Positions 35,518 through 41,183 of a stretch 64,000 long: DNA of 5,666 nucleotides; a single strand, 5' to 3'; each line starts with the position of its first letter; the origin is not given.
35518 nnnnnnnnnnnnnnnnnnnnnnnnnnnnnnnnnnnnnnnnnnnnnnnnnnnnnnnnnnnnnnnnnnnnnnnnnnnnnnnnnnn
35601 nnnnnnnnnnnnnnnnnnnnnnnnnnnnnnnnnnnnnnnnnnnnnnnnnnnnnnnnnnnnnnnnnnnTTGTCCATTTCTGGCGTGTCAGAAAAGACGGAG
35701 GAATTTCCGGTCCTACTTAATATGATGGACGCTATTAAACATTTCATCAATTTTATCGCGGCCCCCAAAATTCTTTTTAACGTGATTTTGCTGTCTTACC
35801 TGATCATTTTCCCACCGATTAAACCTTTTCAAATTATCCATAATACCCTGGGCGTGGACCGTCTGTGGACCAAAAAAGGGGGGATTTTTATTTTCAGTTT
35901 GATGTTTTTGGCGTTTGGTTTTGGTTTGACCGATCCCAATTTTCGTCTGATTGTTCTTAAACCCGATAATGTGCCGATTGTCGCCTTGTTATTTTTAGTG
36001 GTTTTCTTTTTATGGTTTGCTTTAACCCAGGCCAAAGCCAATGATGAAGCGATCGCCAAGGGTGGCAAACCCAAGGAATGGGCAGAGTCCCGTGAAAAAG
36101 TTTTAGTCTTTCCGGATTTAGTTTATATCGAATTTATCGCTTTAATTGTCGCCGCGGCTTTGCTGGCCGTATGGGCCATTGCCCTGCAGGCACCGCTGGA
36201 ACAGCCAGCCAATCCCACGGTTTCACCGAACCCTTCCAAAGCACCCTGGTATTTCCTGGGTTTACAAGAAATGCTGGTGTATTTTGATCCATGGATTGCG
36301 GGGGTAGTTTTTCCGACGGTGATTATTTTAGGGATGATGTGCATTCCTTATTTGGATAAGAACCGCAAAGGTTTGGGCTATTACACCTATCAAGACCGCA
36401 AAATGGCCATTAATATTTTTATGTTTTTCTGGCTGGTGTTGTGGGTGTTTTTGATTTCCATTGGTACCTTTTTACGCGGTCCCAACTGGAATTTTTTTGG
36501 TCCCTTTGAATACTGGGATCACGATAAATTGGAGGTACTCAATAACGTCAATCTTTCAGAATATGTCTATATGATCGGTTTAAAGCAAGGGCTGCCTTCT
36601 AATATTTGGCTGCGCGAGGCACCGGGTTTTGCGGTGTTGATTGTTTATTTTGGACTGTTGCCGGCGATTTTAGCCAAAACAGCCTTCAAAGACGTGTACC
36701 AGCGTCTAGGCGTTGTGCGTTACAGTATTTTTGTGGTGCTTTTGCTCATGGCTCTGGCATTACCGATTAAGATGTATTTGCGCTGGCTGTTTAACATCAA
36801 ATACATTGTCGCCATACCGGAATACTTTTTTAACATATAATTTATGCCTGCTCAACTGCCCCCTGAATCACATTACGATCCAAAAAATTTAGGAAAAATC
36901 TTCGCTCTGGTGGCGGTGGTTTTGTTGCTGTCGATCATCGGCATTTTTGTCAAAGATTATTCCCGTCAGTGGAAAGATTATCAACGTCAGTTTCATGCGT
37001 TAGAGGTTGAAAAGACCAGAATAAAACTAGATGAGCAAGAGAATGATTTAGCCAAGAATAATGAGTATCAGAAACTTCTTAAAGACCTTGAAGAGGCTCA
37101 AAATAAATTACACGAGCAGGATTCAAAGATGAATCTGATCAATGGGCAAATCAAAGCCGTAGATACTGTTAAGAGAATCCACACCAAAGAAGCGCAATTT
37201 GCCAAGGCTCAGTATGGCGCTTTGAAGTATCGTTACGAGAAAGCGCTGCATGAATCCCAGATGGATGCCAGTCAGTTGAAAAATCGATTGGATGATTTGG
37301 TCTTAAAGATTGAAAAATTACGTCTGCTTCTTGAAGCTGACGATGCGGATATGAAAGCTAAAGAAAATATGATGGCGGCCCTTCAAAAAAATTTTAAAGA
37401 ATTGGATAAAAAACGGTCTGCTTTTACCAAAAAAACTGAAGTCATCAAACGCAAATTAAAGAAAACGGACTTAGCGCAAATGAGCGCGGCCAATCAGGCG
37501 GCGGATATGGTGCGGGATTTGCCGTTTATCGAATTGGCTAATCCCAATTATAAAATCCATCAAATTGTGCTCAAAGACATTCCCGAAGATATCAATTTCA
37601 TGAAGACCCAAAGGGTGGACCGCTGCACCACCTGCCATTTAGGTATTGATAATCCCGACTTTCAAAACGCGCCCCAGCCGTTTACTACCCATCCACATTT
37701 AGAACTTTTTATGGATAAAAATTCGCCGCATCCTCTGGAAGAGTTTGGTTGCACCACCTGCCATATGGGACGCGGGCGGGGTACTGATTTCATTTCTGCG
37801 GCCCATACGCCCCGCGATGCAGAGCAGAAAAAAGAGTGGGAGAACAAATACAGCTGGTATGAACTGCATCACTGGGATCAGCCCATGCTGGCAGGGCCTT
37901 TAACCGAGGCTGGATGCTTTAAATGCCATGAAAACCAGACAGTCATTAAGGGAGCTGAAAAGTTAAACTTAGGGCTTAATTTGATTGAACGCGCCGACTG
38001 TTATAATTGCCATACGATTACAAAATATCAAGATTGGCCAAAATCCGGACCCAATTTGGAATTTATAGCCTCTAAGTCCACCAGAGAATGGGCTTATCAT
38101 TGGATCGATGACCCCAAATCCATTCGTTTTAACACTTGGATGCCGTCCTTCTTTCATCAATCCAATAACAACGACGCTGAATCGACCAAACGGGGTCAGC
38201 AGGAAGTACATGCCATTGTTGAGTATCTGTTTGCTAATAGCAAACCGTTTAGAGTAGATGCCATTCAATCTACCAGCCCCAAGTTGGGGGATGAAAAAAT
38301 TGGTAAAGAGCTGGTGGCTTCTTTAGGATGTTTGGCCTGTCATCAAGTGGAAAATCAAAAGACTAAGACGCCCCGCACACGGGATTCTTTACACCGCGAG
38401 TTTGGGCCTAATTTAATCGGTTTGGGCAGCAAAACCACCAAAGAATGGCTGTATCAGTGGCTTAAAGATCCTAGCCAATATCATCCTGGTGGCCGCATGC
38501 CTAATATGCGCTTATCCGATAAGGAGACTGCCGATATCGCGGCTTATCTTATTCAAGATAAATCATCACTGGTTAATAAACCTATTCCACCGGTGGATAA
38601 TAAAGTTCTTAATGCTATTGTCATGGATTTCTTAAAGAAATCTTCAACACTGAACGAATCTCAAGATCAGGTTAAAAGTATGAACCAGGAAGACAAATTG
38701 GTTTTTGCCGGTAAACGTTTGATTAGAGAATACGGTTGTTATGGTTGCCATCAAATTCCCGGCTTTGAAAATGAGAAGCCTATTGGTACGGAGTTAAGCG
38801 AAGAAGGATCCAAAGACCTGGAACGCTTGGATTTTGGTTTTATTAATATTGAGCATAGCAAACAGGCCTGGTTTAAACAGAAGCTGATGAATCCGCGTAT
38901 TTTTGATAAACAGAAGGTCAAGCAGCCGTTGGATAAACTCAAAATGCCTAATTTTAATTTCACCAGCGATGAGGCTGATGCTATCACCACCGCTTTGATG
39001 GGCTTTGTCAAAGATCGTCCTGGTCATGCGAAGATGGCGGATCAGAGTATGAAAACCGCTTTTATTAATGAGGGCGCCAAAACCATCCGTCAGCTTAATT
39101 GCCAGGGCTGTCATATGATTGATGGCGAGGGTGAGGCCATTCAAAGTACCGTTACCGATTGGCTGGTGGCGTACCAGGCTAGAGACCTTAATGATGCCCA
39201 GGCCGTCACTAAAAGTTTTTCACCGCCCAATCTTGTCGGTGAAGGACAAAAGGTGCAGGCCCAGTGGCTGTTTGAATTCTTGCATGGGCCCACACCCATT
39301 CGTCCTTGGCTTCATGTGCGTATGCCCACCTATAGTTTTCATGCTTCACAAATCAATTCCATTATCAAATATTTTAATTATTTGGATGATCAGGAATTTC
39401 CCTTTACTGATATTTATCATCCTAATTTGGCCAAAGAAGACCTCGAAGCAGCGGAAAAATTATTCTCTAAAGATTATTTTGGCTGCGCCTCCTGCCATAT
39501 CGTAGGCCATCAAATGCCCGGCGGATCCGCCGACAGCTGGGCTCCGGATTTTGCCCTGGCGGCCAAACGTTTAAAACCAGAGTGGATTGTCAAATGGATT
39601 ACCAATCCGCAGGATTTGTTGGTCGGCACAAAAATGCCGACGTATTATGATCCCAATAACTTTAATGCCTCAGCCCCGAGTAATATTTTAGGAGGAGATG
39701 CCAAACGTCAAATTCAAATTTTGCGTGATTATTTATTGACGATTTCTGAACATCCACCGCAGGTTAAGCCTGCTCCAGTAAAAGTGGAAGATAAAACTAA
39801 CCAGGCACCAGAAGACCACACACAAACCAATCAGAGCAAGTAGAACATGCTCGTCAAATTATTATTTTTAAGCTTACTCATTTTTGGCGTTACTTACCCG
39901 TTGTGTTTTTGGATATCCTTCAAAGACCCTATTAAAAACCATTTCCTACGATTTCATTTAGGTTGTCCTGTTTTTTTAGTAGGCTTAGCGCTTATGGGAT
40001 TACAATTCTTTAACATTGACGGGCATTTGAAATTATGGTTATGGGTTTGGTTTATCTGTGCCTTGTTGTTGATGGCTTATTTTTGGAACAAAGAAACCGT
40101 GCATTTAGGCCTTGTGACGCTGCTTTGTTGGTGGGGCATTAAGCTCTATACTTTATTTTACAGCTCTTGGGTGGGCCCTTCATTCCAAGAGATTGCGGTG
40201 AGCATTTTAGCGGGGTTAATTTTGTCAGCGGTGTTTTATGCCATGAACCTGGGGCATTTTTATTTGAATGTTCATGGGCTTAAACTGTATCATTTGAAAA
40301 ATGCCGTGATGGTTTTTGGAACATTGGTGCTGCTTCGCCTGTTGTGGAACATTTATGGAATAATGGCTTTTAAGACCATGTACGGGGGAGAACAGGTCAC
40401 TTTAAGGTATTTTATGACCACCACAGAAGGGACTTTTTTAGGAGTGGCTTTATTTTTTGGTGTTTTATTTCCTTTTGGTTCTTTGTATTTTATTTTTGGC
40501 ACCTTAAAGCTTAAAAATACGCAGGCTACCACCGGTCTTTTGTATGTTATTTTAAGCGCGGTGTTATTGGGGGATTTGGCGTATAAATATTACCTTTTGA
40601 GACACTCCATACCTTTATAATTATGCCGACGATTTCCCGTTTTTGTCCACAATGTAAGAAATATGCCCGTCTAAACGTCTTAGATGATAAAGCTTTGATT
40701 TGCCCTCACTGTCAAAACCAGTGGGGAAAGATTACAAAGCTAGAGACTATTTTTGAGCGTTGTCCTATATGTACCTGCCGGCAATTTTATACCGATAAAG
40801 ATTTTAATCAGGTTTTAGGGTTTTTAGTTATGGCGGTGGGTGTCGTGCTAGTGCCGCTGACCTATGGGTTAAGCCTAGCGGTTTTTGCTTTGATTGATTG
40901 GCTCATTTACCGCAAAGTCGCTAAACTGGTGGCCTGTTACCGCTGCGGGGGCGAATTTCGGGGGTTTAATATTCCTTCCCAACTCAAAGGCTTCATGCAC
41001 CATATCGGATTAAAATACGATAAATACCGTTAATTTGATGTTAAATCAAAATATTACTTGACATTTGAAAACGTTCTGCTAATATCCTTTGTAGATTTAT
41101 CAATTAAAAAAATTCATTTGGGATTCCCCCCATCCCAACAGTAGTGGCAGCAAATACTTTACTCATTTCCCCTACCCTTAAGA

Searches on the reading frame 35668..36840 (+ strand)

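Call 51: search_protein_families(library=pfam, proteins=[window:35668-36840:+], max_evalue=0.001)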
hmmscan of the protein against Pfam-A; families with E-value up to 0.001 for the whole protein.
window:35668-36840:+ (390 aa): 1 family
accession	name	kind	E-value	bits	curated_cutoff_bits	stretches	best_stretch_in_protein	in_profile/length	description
PF00032.22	Cytochrom_B_C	-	7.5e-06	26.6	20.7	1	180-266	1-82/102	Cytochrome b(C-terminal)/b6/petD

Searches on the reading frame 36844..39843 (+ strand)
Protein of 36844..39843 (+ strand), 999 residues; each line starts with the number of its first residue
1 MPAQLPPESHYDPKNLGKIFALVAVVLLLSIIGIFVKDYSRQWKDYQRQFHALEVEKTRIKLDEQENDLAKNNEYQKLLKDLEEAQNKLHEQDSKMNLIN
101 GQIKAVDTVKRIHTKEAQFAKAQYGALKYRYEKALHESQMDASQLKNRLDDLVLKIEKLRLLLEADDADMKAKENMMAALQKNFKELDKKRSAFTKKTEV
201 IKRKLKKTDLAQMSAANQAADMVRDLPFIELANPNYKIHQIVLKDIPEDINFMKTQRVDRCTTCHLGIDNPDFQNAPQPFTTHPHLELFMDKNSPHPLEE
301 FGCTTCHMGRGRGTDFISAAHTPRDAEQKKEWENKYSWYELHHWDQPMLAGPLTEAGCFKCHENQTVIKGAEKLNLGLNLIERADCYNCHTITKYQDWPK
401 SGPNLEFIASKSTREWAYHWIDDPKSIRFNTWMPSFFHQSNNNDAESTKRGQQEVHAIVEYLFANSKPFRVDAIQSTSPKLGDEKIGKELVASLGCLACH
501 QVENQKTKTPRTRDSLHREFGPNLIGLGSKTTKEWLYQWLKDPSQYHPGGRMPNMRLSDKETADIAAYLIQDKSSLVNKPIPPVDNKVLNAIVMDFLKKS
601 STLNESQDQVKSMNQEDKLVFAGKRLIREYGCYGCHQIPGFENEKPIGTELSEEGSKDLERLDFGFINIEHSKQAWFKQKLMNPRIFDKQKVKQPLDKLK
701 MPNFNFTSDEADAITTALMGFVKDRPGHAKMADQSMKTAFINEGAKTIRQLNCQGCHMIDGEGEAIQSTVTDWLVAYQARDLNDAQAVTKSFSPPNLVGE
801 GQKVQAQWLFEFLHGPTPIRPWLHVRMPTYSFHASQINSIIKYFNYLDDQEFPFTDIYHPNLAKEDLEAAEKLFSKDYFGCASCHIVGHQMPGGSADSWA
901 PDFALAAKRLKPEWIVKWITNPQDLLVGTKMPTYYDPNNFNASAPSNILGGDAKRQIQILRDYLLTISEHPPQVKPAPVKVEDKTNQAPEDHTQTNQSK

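Call 51: search_protein_families(library=pfam, proteins=[window:36844-39843:+], max_evalue=0.001)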
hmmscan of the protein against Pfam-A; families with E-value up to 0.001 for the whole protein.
window:36844-39843:+ (999 aa): 6 families
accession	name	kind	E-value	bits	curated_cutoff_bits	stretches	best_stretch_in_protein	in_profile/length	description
PF00034.26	Cytochrom_C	-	6.5e-26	91.9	21.3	1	486-569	3-86/90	Cytochrome c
PF13442.11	Cytochrome_CBB3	-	2e-15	57.3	27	1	485-569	4-68/68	Cytochrome C oxidase, cbb3-type, subunit III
PF02433.20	FixO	-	7e-09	35.9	29.6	1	520-605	102-185/219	Cytochrome C oxidase, mono-heme subunit/FixO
PF14522.11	Cytochrome_C7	-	6.7e-08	32.7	24.8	1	299-391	12-67/67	Cytochrome c7 and related cytochrome c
PF14537.11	Cytochrom_c3_2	-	1.5e-07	32.2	25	0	342-392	13-66/79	Cytochrome c3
PF22113.1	Mtrc-MtrF_II-IV_dom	-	0.00016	21.7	30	0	258-396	28-169/176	Outer membrane cytochrome MtrC/MtrF-like, domains II/IV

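Call 64: find_related_loci(query=window:36844-39843:+, collection=metagenome_contigs, flank=10000)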
Query window:36844-39843:+ (999 aa) in metagenome_contigs; peptide patterns used: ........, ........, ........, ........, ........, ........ (x = any residue, [..] = any of these).
18 stretches matched a pattern; 6 encode a relative of the query (tblastn E <= 1e-3); 6 distinct loci.
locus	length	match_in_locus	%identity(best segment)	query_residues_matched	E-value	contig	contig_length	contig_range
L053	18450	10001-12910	59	8-981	0e+0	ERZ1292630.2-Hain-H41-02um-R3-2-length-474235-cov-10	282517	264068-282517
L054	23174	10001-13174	40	8-967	0e+0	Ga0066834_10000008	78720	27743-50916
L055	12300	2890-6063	39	8-967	0e+0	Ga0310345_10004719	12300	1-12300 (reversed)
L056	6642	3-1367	65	366-968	0e+0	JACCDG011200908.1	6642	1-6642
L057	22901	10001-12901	67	1-971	0e+0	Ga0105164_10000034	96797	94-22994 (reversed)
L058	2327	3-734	49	379-967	2e-85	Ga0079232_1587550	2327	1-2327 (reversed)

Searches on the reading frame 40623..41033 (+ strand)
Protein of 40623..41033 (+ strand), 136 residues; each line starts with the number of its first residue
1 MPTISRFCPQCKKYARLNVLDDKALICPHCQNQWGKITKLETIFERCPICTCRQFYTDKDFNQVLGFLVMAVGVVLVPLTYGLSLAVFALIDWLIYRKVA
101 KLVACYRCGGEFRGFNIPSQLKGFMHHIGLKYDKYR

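Call 51: search_protein_families(library=pfam, proteins=[window:40623-41033:+], max_evalue=0.001)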
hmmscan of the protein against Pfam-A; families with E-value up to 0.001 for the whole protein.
window:40623-41033:+ (136 aa): 0 families

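Call 95: find_encoding_contigs(protein=window:40623-41033:+, flank=5000, max_places=6)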
Protein window:40623-41033:+ (136 aa): 2 contigs read that carry it; 2 places shown.
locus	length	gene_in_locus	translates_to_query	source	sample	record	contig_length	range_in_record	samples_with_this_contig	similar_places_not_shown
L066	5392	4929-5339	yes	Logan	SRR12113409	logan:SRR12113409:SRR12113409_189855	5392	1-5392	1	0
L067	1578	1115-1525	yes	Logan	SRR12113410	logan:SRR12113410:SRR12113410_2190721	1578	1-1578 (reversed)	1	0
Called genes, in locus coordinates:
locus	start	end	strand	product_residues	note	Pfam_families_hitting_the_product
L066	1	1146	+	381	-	?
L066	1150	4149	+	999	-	PF02433:FixO (faint), PF14522:Cytochrome_C7 (faint), PF14537:Cytochrom_c3_2 (faint), PF13442:Cytochrome_CBB3 (faint), PF00034:Cytochrom_C (weak)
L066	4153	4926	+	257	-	-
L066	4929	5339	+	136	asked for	-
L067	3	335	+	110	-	?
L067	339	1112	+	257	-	-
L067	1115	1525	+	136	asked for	-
